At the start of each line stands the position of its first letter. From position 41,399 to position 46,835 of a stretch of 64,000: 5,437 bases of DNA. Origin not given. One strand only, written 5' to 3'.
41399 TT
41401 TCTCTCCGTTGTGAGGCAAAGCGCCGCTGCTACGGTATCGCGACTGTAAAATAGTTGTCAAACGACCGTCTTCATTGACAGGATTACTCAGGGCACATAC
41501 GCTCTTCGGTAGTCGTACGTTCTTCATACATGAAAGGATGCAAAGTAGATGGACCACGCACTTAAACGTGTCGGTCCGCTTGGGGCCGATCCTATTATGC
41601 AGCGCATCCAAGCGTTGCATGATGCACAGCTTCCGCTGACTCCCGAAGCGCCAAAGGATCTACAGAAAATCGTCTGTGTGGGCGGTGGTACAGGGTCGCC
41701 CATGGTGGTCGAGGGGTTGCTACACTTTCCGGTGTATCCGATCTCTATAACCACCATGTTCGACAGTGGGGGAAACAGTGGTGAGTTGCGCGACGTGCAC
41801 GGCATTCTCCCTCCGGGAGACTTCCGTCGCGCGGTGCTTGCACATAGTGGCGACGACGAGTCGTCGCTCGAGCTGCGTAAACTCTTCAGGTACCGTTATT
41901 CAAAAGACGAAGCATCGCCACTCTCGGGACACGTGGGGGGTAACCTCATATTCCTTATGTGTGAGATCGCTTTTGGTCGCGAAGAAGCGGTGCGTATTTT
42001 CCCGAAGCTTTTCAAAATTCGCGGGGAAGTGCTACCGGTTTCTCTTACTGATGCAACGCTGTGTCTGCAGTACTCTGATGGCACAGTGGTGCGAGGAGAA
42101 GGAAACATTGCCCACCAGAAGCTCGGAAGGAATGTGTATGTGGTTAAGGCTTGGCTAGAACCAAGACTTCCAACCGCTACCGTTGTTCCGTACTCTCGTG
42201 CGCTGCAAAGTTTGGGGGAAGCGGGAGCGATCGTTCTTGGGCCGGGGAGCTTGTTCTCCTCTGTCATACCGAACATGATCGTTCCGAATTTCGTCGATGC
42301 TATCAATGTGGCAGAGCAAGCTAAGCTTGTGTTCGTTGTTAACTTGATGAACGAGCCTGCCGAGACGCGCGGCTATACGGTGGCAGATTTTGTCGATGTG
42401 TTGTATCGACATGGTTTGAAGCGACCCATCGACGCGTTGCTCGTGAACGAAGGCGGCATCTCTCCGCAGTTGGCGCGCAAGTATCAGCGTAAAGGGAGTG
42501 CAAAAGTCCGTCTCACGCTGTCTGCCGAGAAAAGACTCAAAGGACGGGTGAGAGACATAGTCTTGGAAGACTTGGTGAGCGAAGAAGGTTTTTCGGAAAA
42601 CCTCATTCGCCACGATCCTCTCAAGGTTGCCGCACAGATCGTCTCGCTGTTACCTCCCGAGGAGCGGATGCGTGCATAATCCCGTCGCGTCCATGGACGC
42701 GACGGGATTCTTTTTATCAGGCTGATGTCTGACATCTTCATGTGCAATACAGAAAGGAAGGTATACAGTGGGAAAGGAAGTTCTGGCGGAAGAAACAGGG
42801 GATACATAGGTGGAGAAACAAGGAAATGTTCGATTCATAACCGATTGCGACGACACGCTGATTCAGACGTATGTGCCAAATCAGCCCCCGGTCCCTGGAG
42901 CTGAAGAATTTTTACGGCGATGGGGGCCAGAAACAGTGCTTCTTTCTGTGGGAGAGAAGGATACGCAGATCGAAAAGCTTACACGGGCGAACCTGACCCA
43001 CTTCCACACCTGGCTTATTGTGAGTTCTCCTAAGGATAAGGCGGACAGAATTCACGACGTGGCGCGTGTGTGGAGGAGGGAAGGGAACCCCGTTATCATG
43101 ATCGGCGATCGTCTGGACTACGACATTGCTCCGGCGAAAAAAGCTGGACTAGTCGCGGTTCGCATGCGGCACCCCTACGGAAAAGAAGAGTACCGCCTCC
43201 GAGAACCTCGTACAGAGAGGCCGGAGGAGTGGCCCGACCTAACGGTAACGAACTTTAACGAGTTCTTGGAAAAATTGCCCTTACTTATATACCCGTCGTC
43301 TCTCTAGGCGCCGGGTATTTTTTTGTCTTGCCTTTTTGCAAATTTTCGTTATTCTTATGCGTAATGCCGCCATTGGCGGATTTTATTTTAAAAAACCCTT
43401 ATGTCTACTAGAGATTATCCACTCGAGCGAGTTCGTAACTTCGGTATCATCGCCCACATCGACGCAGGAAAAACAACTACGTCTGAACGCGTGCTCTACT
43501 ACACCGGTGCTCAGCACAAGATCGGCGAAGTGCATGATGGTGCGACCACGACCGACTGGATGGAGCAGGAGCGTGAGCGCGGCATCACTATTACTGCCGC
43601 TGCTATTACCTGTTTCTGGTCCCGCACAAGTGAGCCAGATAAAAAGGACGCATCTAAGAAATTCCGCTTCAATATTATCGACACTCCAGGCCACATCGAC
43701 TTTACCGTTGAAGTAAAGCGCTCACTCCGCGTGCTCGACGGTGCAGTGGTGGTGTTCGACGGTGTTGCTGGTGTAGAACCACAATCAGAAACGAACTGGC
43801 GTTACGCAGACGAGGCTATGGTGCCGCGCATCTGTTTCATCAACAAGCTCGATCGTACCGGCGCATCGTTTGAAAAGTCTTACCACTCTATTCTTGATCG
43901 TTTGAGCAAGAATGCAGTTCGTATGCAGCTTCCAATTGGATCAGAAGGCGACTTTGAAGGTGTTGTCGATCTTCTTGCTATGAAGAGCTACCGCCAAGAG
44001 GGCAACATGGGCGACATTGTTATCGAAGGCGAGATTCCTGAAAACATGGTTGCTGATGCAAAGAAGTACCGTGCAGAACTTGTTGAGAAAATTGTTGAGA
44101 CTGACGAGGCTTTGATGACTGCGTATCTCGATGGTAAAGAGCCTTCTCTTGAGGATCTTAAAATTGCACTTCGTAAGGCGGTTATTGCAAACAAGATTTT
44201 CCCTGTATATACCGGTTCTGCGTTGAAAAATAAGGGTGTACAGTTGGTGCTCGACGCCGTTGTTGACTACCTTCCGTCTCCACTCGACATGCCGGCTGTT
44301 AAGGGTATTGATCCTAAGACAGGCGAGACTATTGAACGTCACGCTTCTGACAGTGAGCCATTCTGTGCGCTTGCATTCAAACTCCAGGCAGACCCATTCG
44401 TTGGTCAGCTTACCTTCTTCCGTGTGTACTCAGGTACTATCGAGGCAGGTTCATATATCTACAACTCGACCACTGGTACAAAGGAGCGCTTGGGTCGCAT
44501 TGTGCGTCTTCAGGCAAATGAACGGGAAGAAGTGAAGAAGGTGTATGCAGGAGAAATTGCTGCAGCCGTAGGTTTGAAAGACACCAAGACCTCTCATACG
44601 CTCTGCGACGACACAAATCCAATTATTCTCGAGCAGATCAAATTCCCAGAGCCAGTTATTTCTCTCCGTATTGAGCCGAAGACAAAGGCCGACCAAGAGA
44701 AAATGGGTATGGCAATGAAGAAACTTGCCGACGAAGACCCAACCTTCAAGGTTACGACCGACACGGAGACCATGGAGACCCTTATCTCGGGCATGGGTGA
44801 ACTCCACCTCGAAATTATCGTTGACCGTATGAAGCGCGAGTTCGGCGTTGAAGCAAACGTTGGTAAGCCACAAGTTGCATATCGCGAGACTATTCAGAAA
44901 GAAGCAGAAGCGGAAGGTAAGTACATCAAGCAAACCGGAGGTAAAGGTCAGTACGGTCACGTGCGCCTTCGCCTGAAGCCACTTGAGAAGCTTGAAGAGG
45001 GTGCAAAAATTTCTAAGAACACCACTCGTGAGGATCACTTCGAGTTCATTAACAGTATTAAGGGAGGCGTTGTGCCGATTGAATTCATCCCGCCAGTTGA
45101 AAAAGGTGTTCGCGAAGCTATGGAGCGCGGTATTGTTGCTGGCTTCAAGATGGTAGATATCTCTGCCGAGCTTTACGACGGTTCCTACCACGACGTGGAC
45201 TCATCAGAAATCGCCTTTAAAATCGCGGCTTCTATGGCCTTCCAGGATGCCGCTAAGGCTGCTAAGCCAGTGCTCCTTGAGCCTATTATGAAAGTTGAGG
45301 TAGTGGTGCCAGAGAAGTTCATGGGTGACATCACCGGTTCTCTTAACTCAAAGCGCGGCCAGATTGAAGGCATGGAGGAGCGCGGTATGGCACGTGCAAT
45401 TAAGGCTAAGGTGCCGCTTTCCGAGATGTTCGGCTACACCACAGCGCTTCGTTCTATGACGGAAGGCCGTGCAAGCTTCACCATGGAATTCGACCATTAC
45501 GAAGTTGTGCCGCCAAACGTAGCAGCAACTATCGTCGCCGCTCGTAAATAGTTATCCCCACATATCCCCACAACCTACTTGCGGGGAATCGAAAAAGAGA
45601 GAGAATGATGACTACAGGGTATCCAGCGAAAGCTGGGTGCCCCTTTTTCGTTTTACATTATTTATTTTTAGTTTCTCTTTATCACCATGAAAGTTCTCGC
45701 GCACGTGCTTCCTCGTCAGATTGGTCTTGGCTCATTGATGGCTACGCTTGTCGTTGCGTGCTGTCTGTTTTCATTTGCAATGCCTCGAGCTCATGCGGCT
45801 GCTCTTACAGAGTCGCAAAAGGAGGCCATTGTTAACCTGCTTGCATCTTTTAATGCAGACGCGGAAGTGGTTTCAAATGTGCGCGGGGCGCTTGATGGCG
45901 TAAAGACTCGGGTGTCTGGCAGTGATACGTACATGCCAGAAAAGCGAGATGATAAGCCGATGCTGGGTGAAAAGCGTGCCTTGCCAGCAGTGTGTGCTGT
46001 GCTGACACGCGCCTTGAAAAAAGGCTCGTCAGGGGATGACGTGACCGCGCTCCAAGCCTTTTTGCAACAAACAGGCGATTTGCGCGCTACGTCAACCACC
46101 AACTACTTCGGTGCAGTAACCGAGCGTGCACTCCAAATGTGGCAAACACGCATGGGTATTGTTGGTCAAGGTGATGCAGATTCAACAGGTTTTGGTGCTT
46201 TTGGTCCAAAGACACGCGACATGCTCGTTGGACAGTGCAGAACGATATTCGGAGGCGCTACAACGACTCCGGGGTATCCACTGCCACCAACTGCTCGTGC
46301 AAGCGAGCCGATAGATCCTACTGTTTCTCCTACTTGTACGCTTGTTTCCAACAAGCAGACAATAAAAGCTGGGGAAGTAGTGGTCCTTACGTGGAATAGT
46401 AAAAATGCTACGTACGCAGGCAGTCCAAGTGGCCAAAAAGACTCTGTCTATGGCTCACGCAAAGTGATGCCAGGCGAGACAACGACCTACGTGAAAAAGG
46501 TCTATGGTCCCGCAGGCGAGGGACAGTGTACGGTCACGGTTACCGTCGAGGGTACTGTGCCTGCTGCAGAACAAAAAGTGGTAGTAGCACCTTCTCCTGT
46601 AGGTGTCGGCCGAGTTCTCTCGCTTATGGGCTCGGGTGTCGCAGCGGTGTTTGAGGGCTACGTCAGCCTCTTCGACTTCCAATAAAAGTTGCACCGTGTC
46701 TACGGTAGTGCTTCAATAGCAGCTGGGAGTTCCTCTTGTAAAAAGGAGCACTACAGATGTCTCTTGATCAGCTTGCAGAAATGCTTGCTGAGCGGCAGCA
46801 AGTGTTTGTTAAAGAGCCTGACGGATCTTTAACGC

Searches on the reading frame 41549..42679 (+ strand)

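Call 68: search_protein_families(library=pfam, proteins=[window:41549-42679:+], max_evalue=0.001)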
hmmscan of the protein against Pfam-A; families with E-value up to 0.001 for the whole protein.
window:41549-42679:+ (376 aa): 1 family
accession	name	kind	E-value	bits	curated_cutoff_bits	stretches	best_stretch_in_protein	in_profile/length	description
PF01933.23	CofD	-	1.6e-60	205.2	30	1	41-329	1-279/290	2-phospho-L-lactate transferase CofD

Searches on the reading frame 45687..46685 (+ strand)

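Call 68: search_protein_families(library=pfam, proteins=[window:45687-46685:+], max_evalue=0.001)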
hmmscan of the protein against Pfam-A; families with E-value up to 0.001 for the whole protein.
window:45687-46685:+ (332 aa): 1 family
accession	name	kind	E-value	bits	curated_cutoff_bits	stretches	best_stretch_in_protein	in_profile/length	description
PF01471.23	PG_binding_1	-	4.2e-07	30.5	23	1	115-164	1-49/57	Putative peptidoglycan binding domain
